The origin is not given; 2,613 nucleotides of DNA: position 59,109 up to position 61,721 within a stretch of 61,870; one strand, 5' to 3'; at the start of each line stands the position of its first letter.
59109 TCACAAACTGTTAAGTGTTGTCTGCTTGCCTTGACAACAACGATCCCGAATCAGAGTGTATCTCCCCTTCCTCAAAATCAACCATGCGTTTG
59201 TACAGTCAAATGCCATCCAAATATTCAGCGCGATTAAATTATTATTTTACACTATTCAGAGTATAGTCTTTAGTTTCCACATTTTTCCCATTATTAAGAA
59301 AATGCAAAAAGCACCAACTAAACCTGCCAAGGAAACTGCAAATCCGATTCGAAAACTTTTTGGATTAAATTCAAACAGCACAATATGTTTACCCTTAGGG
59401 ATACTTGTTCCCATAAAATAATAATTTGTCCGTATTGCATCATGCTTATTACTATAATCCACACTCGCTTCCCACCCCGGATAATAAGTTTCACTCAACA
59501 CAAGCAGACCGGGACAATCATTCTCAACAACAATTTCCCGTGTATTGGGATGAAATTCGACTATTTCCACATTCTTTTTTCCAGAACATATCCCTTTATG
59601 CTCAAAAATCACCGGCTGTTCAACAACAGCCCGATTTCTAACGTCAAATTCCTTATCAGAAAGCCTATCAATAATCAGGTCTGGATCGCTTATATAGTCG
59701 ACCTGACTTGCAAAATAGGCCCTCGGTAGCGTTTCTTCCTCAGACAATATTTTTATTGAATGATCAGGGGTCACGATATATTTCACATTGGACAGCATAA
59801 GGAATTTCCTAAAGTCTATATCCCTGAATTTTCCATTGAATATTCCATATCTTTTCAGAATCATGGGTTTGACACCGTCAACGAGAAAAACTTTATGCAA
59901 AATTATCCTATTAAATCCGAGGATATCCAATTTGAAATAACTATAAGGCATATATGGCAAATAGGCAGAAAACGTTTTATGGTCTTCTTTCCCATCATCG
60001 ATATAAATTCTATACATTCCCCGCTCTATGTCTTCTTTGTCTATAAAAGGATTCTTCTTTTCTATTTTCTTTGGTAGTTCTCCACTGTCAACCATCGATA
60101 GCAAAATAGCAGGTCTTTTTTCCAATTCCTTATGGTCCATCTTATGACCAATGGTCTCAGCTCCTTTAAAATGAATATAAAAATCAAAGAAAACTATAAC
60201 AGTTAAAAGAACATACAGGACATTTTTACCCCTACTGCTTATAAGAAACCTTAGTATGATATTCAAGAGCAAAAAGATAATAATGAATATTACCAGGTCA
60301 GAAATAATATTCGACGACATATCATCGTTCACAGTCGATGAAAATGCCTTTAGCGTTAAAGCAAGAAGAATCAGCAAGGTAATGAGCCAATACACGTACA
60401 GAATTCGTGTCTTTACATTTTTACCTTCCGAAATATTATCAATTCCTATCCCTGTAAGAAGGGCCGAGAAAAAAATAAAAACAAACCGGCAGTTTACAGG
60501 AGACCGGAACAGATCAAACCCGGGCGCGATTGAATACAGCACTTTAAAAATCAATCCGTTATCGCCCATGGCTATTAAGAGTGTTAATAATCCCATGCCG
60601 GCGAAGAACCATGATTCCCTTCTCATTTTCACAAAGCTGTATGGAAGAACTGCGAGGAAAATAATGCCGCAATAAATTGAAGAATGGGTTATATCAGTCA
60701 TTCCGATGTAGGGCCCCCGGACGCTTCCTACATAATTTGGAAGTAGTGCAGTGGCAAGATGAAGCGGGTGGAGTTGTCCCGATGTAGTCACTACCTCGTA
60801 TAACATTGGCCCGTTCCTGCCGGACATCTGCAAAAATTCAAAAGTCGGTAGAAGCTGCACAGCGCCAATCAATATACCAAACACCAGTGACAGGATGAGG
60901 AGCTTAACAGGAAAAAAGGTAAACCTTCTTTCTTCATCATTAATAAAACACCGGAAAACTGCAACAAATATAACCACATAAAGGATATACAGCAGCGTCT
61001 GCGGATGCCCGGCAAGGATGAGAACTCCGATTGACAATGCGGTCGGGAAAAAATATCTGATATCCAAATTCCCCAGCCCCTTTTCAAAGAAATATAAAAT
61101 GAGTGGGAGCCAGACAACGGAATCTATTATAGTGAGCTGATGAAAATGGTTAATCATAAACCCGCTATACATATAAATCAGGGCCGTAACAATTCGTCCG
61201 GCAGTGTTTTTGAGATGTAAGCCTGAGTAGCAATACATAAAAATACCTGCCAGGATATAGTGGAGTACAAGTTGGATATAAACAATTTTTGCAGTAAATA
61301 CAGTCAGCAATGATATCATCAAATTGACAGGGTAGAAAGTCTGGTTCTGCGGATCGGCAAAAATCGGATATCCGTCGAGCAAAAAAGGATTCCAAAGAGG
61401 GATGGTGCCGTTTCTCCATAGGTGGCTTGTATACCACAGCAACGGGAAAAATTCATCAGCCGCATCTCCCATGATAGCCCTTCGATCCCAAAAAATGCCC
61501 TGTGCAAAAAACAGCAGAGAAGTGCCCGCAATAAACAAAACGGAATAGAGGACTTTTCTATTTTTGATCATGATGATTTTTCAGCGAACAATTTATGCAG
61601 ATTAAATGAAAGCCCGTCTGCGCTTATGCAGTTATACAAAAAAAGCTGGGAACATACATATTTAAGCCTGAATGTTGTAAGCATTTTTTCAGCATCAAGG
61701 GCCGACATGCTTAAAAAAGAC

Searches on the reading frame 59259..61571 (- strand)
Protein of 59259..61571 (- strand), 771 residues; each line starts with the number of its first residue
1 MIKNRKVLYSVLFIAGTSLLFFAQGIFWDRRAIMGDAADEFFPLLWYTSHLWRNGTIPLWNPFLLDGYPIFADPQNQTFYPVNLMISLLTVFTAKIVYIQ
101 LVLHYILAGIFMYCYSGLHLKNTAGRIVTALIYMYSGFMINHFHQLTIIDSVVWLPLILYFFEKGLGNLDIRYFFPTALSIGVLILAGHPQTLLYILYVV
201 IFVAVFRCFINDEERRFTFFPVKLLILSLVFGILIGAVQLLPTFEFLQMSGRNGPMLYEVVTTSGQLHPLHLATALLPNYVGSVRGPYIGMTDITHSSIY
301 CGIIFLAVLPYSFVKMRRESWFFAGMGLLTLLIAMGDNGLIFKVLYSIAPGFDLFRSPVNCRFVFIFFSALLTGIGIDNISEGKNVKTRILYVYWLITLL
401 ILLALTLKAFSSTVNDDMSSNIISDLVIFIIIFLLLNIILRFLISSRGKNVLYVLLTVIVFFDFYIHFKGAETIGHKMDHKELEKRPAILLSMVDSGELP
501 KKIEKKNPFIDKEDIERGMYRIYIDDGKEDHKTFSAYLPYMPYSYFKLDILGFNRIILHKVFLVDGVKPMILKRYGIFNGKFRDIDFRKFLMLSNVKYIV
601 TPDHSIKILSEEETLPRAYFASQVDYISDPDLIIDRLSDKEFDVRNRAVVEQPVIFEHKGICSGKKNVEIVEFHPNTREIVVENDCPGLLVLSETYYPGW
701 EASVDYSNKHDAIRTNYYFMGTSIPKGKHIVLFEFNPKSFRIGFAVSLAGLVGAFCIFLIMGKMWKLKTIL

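Call 17: search_protein_families(library=pfam, proteins=[window:59259-61571:-], max_evalue=0.001)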
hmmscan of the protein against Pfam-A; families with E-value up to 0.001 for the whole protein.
window:59259-61571:- (771 aa): 1 family
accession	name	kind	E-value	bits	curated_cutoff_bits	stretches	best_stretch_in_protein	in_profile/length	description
PF09586.16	YfhO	-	2.5e-18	66.3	28.5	2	92-467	87-441/835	Bacterial membrane protein YfhO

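Call 50: search_protein_families(library=ncbifam, proteins=[window:59259-61571:-], max_evalue=0.001)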
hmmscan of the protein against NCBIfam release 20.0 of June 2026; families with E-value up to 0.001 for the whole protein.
window:59259-61571:- (771 aa): 0 families
